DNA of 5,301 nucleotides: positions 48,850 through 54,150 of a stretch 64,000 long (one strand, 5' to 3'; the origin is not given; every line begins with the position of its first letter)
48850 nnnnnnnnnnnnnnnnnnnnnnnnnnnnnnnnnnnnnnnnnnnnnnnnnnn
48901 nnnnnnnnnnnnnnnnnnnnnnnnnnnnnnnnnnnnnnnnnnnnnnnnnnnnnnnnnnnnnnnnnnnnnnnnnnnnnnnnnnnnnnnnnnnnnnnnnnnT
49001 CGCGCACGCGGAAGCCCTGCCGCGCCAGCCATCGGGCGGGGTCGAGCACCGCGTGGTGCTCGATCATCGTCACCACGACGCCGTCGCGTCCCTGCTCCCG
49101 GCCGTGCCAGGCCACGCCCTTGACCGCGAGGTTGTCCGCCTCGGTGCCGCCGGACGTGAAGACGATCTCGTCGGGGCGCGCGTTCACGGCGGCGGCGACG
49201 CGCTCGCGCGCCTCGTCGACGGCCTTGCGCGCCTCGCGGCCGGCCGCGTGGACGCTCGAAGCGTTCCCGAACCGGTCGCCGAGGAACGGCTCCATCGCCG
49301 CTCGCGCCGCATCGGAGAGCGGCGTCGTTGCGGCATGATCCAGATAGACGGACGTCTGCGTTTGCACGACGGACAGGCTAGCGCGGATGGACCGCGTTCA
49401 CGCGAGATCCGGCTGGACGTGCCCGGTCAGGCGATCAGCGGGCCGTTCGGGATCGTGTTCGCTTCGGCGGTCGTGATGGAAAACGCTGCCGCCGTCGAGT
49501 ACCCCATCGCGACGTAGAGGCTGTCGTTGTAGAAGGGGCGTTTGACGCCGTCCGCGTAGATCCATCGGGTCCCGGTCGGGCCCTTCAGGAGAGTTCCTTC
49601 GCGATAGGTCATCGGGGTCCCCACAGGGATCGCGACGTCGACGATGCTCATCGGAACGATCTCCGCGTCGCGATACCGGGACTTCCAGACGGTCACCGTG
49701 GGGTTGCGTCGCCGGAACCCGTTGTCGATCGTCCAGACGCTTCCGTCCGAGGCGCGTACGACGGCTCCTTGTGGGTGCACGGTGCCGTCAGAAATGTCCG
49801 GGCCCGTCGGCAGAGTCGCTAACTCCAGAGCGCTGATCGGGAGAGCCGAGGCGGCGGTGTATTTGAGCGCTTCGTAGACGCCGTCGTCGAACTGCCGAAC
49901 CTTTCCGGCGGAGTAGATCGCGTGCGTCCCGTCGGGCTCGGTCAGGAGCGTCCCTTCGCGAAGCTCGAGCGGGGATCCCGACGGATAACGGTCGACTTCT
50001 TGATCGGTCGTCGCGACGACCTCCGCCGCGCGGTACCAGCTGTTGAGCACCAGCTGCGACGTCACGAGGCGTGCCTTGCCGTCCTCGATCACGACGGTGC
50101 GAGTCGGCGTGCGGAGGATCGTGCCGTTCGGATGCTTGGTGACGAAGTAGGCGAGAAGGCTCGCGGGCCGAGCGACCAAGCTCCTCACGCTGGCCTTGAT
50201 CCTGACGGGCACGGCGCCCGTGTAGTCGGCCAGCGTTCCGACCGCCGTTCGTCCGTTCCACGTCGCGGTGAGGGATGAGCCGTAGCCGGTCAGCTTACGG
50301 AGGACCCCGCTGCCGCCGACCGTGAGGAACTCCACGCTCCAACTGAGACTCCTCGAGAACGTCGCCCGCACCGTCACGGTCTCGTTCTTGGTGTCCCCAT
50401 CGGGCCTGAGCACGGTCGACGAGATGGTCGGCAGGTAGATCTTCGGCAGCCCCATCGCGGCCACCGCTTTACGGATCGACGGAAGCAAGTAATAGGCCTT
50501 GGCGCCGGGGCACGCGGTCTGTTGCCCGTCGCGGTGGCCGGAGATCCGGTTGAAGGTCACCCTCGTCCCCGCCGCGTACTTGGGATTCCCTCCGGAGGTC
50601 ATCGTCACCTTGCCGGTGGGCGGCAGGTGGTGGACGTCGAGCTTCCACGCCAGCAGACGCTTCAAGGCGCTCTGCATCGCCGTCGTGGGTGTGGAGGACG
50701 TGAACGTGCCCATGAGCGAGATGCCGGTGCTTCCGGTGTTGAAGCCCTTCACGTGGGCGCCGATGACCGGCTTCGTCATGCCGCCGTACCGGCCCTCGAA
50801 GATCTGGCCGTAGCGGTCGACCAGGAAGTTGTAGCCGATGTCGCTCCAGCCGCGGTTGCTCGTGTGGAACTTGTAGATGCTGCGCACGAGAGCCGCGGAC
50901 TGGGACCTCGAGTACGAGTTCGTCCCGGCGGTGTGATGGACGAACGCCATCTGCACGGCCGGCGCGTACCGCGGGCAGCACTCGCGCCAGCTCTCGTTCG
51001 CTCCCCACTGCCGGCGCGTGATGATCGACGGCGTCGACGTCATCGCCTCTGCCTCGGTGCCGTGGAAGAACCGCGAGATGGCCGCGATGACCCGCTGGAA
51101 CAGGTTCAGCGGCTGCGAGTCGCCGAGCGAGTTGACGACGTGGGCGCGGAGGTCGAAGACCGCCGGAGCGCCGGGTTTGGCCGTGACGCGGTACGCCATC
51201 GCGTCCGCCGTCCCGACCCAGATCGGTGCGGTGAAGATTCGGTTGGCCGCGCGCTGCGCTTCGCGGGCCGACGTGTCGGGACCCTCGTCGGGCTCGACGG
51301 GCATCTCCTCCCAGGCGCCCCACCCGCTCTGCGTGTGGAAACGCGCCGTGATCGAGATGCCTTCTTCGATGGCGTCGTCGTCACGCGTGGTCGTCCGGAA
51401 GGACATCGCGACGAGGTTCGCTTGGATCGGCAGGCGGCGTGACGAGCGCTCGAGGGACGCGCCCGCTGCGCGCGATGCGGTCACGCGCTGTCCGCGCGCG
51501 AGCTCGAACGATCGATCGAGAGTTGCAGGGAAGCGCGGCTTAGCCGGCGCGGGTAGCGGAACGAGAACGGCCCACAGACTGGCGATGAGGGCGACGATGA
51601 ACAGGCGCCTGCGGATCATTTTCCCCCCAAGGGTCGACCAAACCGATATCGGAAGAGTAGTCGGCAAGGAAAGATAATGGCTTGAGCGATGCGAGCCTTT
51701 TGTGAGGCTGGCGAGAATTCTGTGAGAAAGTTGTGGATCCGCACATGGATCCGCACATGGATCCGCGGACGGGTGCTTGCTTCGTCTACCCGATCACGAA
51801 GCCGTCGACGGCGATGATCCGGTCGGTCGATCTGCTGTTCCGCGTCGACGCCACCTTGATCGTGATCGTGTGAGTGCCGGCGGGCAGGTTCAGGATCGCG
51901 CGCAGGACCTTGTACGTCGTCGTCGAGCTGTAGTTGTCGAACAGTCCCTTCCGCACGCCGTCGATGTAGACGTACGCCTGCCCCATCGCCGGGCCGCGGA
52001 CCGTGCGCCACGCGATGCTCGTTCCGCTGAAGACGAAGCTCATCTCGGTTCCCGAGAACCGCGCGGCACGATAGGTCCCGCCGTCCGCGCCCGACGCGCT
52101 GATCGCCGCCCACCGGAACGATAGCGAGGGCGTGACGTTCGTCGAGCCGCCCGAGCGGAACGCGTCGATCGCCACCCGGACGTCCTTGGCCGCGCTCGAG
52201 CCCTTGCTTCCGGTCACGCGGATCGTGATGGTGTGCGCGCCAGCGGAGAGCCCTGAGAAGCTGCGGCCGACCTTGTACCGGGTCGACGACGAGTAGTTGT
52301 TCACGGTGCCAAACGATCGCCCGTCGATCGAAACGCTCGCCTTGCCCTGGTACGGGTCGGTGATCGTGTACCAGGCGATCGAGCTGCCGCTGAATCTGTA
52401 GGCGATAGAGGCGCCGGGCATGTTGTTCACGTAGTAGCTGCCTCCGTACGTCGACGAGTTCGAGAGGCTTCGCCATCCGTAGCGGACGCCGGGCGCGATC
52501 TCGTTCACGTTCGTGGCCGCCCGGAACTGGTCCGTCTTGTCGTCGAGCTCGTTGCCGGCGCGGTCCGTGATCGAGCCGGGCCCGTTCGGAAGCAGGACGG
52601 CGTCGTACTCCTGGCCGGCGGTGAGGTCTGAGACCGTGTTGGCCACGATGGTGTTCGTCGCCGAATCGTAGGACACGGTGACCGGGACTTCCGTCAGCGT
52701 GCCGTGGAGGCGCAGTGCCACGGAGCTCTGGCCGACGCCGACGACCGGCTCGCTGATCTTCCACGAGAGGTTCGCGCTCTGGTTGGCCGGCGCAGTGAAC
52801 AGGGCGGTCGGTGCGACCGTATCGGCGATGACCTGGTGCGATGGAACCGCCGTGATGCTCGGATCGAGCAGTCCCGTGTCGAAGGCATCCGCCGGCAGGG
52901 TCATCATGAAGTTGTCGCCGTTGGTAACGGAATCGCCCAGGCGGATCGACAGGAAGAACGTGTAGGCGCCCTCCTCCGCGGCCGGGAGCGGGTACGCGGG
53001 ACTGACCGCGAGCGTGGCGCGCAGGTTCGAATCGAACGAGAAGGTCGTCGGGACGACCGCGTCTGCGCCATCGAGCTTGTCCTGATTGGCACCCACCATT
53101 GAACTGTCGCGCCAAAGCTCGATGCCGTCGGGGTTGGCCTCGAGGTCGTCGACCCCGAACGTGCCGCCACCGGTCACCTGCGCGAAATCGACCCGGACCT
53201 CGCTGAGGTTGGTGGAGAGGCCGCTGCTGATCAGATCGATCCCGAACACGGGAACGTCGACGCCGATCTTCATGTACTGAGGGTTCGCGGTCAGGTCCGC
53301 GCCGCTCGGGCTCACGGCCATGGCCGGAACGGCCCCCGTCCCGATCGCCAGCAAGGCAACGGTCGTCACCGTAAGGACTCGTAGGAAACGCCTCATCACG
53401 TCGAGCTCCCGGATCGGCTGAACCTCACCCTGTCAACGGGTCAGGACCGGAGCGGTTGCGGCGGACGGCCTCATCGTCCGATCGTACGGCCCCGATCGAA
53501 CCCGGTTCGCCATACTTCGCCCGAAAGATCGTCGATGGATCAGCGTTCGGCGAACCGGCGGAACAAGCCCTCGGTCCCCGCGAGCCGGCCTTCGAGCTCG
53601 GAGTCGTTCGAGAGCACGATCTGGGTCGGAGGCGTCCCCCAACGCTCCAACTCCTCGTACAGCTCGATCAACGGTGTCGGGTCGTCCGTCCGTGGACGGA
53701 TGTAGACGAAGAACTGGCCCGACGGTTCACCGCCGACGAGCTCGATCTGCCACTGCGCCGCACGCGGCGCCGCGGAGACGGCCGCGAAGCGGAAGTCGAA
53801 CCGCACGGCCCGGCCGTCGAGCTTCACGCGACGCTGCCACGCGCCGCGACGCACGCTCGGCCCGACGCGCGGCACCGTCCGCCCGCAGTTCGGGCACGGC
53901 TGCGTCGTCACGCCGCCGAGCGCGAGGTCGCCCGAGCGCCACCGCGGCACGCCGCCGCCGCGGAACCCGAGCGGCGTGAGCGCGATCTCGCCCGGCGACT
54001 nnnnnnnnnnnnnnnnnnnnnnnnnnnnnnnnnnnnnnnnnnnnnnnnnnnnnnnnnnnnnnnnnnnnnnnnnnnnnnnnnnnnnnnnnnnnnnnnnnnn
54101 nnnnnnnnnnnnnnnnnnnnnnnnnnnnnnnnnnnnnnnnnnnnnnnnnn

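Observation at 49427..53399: Two large secreted envelope proteins (PGRP-type amidase with long extension; Ig/beta-sandwich repeat protein) separated by an AT-rich spacer with a 12-nt tandem repeat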

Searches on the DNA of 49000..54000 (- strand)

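Call 5: search_rna_families(source=window, start=49000, end=54000, threshold=evalue, max_evalue=1)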
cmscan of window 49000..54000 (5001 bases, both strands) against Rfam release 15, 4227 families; matches with E-value up to 1: 0.
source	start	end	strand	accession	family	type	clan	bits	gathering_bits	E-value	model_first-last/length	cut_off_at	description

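Call 43: search_dna_similar(query=window:51600-51800:-, collection=plasmids, mode=distant, max_rows=5)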
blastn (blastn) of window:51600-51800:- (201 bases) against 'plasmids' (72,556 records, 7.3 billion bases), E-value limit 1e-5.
No match.

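Call 85: search_rna_families(source=L034, start=3400, end=3850, threshold=evalue, max_evalue=1)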
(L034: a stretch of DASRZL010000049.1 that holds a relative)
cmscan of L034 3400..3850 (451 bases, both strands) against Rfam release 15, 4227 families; matches with E-value up to 1: 0.
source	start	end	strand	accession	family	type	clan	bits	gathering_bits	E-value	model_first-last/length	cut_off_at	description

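Call 86: search_rna_families(source=window, start=51560, end=51800, threshold=evalue, max_evalue=10)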
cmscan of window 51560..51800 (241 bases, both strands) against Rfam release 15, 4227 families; matches with E-value up to 10: 0.
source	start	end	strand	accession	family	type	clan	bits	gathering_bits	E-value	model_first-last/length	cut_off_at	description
